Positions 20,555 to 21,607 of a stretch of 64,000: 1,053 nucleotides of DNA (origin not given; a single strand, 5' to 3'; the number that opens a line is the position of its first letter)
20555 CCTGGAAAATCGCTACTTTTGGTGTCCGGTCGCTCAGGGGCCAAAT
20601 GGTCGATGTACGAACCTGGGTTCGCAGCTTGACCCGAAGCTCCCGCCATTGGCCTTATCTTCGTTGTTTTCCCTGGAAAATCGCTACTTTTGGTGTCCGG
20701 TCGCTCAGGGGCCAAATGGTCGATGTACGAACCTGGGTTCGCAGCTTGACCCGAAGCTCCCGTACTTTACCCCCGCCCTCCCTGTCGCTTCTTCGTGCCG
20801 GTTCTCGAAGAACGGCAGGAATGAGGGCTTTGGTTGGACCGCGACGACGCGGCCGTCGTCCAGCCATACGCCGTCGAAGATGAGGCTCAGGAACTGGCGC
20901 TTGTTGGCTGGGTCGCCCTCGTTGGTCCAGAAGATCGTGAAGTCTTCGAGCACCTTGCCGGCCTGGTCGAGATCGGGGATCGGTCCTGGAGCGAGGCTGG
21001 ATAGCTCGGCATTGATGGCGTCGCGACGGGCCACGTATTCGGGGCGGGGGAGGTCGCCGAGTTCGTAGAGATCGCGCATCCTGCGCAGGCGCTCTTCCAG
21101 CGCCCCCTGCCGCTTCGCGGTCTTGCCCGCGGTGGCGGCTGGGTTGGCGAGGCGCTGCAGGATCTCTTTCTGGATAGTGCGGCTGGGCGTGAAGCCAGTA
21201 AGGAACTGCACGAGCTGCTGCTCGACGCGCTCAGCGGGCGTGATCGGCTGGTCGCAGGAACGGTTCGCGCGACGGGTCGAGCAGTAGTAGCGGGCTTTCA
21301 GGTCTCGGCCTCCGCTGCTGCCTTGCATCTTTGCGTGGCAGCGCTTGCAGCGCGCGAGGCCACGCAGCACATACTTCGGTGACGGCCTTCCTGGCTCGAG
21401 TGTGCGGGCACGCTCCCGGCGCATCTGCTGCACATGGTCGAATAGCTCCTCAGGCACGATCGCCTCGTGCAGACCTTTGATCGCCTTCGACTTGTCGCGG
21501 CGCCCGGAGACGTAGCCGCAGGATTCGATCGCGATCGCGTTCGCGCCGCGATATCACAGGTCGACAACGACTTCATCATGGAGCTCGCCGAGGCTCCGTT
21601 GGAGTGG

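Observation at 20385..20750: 117-bp tandem repeat whose unit contains a tRNA-3'-end-like / att-like core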

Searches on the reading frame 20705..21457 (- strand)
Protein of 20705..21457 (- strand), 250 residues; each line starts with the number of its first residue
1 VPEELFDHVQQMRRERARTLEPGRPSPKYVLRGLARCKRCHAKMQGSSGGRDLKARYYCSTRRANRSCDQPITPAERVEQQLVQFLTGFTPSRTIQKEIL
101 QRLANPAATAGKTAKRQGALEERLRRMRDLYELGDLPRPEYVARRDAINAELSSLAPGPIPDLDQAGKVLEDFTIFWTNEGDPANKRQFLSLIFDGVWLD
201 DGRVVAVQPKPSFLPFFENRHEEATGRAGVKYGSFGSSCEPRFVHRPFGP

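Call 9: search_protein_families(library=pfam, proteins=[window:20705-21457:-], max_evalue=0.01)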
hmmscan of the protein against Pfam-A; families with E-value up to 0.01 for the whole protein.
window:20705-21457:- (250 aa): 1 family
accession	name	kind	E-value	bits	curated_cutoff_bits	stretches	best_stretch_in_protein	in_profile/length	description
PF13408.12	Zn_ribbon_recom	-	1.8e-10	41.5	25.3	1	31-85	2-56/58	Recombinase zinc beta ribbon domain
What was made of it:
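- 20780..21457 (-): Truncated rec1-family large serine recombinase gene. Only the zinc-ribbon and C-terminal part remain; the catalytic domain is missing. Pfam finds PF13408 only (call 9).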

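Call 21: find_homologous_proteins(query=window:20705-21457:-, max_evalue=0.00001)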
Query window:20705-21457:- (250 aa): 110 proteins with E <= 0.00001 among 1959 candidates.
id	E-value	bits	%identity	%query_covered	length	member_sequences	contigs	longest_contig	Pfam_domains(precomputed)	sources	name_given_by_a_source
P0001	3.6e-167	572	100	100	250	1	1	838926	PF13408.13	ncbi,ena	-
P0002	6.6e-113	395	75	95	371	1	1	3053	PF13408.13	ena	-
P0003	1.0e-111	391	75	94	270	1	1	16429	PF13408.13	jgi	jgi:hypothetical protein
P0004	2.6e-111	389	73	94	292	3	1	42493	PF07508.20,PF13408.13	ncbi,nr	ncbi:MAG TPA: recombinase family protein [Solirubrobacteraceae bacterium]|nr:recombinase family prot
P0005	5.0e-110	385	75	91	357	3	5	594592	PF00239.27,PF13408.13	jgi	jgi:hypothetical protein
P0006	5.5e-109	382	71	96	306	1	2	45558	PF13408.13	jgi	jgi:Recombinase zinc beta ribbon domain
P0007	8.4e-108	378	71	94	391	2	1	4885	PF07508.20,PF13408.13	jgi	jgi:Recombinase/Recombinase zinc beta ribbon domain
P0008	1.2e-103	364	69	95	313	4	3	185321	PF07508.20,PF13408.13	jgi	jgi:hypothetical protein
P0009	9.5e-103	361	68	95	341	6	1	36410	PF07508.20,PF13408.13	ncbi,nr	ncbi:MAG TPA: recombinase family protein [Solirubrobacteraceae bacterium]|nr:recombinase family prot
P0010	1.5e-100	354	69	94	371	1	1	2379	PF07508.20,PF13408.13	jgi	jgi:Recombinase zinc beta ribbon domain/Recombinase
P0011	4.7e-100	352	74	87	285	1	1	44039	PF13408.13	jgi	jgi:hypothetical protein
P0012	1.9e-97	344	82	72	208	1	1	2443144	-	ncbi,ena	-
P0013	3.8e-96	340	62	94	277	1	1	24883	PF13408.13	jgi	jgi:Recombinase zinc beta ribbon domain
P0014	4.7e-95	336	67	90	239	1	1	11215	PF13408.13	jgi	jgi:hypothetical protein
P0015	9.3e-94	332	65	94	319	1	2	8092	PF13408.13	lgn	-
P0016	2.7e-93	330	65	92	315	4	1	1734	PF07508.20,PF13408.13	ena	-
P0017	4.0e-93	330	63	92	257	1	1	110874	PF13408.13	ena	-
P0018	1.5e-91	325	64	94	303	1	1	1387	PF07508.20,PF13408.13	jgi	jgi:hypothetical protein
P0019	1.4e-90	321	66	88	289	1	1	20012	PF13408.13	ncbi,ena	-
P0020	1.8e-87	311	64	90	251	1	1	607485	PF13408.13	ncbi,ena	-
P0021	3.1e-87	310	61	93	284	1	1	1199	PF07508.20,PF13408.13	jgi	jgi:hypothetical protein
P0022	6.3e-87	309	62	93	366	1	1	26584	PF07508.20,PF13408.13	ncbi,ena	-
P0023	1.1e-86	309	63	89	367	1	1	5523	PF07508.20,PF13408.13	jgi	jgi:hypothetical protein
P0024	2.4e-85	304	64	87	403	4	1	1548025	PF07508.20,PF13408.13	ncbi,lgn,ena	-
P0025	7.4e-82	293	63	82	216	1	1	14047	PF13408.13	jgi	jgi:hypothetical protein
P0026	7.9e-81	289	69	77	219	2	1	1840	PF13408.13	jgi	jgi:hypothetical protein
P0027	2.5e-80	288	56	92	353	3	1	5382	PF07508.20,PF13408.13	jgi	-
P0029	2.3e-77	278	56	92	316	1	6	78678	PF07508.20,PF13408.13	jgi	jgi:site-specific DNA recombinase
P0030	1.6e-76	275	67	76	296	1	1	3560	PF07508.20,PF13408.13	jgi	jgi:hypothetical protein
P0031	2.4e-76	275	77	66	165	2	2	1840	PF13408.13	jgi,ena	jgi:hypothetical protein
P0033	8.0e-76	273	71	70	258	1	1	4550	PF13408.13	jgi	jgi:hypothetical protein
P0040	4.3e-67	244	61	75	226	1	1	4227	PF13408.13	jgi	jgi:hypothetical protein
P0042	3.6e-65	238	62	74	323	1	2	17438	PF07508.20,PF13408.13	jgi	jgi:site-specific DNA recombinase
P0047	9.3e-58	214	63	66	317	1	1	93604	PF07508.20,PF13408.13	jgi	jgi:site-specific DNA recombinase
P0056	7.0e-54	201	63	60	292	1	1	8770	PF07508.20,PF13408.13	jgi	-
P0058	5.2e-53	198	58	67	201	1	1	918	PF13408.13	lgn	-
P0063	2.0e-50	190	68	54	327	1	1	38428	PF07508.20,PF13408.13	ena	-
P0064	3.0e-50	189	76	47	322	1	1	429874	PF07508.20,PF13408.13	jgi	jgi:Recombinase/Recombinase zinc beta ribbon domain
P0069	7.7e-48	181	60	60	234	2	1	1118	PF13408.13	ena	-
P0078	1.6e-43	167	70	42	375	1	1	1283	PF07508.20,PF13408.13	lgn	-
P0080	4.7e-43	166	75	46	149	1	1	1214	PF13408.13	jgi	jgi:Recombinase zinc beta ribbon domain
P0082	7.0e-42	162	64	47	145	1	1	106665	PF13408.13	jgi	jgi:hypothetical protein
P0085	1.7e-39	154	58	56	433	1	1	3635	PF07508.20,PF00239.27,PF13408.13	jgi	jgi:site-specific DNA recombinase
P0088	1.1e-38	152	52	57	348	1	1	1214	PF07508.20,PF00239.27,PF13408.13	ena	-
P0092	4.5e-37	146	64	42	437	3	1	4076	PF07508.20,PF00239.27,PF13408.13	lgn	-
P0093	4.7e-37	146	57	49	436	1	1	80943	PF07508.20,PF00239.27,PF13408.13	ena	-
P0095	8.2e-36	142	89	30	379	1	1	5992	PF07508.20,PF13408.13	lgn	-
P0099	1.6e-32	131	54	47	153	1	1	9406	PF13408.13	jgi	jgi:site-specific DNA recombinase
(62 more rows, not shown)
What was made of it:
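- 20780..21457 (-): There are 110 homologues, many also fragments (call 21).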

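Call 22: find_related_loci(query=window:20780-21457:-, collection=genome_contigs, flank=6000)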
Query window:20780-21457:- (226 aa) in genome_contigs; peptide patterns used: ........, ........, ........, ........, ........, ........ (x = any residue, [..] = any of these).
139 stretches matched a pattern; 28 encode a relative of the query (tblastn E <= 1e-3); 28 distinct loci.
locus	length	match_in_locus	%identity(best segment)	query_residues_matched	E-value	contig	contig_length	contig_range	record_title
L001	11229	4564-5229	80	1-220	3e-120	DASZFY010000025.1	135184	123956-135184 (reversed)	MAG TPA_asm: Solirubrobacteraceae bacterium isolate SMAG_U6534 k141_1510869, whole genome shotgun sequence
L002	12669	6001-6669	79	1-221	3e-118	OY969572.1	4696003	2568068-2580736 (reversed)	MAG: uncultured Solirubrobacteraceae bacterium isolate MFD00731.bin.c.2 genome assembly, chromosome: 1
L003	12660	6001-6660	79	3-220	9e-117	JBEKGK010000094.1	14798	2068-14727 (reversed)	MAG: Solirubrobacteraceae bacterium isolate SPRUCE 251 SPRUCE_251_94, whole genome shotgun sequence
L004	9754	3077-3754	73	1-225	2e-112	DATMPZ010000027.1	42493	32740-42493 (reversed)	MAG TPA_asm: Solirubrobacteraceae bacterium isolate SMAG_U12915 k141_746567, whole genome shotgun sequence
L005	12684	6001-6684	72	1-226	2e-110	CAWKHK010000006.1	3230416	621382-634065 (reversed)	MAG: uncultured Solirubrobacteraceae bacterium isolate MFD05705.bin.2.106 genome assembly, contig: contig_35887, whole g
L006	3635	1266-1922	71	1-218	2e-109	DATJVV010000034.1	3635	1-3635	MAG TPA_asm: Solirubrobacteraceae bacterium isolate SMAG_U15082 k141_3447005, whole genome shotgun sequence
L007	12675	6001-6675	72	3-225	2e-106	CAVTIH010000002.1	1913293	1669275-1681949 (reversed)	MAG: uncultured Solirubrobacterales bacterium isolate MFD06092.bin.1.177 genome assembly, contig: contig_7300, whole gen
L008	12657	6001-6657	71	3-220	4e-106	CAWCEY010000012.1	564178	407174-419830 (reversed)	MAG: uncultured Solirubrobacterales bacterium isolate MFD09495.bin.1.69 genome assembly, contig: contig_6877, whole geno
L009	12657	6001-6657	71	3-220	3e-106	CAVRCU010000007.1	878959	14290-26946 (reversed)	MAG: uncultured Solirubrobacterales bacterium isolate MFD03399.bin.2.113 genome assembly, contig: contig_9074, whole gen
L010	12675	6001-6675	69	3-226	5e-106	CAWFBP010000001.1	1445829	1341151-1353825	MAG: uncultured Solirubrobacterales bacterium isolate MFD02472.bin.2.10 genome assembly, contig: contig_18324, whole gen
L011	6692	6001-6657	72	3-220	6e-106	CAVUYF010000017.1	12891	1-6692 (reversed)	MAG: uncultured Solirubrobacteraceae bacterium isolate MFD06092.bin.2.163 genome assembly, contig: contig_98237, whole g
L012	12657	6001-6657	72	3-220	3e-105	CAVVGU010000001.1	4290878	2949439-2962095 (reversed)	MAG: uncultured Solirubrobacterales bacterium isolate MFD01138.bin.1.16 genome assembly, contig: contig_15123, whole gen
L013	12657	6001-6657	70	3-220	6e-104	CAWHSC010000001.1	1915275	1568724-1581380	MAG: uncultured Solirubrobacterales bacterium isolate MFD03399.bin.2.10 genome assembly, contig: contig_1583, whole geno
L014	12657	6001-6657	70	3-220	3e-103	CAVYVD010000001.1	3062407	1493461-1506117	MAG: uncultured Solirubrobacterales bacterium isolate MFD03346.bin.2.1 genome assembly, contig: contig_17009, whole geno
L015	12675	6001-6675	68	3-226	8e-101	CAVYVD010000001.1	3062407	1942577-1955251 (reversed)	MAG: uncultured Solirubrobacterales bacterium isolate MFD03346.bin.2.1 genome assembly, contig: contig_17009, whole geno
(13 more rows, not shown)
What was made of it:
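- The source appears to be a metagenome-assembled genome (related loci and protein sources, calls 21, 22).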

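Call 28: find_encoding_contigs(protein=P0001, flank=3000, max_places=10)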
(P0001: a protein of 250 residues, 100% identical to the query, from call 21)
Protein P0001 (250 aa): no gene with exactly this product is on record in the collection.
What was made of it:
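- Tried and rejected: A look-up of the truncated recombinase protein P0001 by exact sequence found nothing on record (call 28).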
